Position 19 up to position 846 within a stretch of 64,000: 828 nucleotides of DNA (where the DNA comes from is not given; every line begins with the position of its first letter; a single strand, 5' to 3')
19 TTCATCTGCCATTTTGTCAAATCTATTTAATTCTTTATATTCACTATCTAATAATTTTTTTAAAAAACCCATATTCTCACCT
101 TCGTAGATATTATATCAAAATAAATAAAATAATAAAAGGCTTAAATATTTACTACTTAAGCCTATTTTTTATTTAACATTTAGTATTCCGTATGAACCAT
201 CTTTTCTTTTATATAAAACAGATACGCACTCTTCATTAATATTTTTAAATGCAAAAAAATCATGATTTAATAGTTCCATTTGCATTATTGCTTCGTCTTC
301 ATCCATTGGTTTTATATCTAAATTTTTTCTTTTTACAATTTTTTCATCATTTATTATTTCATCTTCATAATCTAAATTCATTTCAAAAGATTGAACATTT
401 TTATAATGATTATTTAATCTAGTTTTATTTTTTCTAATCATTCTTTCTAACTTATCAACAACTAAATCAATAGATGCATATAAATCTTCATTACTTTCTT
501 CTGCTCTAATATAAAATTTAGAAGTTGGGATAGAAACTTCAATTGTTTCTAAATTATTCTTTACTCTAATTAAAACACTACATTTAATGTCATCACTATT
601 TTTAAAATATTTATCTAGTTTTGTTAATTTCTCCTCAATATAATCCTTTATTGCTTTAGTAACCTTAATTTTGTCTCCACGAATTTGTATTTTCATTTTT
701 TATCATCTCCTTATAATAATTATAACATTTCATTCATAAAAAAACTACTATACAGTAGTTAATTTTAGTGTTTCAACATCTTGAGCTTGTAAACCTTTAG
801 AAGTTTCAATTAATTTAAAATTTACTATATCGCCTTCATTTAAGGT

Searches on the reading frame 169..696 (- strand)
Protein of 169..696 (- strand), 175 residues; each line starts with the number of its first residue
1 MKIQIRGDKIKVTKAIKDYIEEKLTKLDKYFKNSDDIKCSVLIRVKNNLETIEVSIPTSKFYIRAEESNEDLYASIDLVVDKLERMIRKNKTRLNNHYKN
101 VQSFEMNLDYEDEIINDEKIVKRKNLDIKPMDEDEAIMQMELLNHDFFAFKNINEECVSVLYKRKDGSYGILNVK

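Call 12: search_protein_families(library=pfam, proteins=[window:169-696:-])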
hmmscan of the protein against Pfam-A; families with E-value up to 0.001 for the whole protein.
window:169-696:- (175 aa): 2 families
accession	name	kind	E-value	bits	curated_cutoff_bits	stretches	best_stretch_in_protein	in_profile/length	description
PF02482.25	Ribosomal_S30AE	-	4.5e-25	88.6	23.7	1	3-95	1-88/88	Sigma 54 modulation protein / S30EA ribosomal protein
PF16321.10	Ribosom_S30AE_C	-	2.7e-24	85.1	25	1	117-171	3-57/57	Sigma 54 modulation/S30EA ribosomal protein C terminus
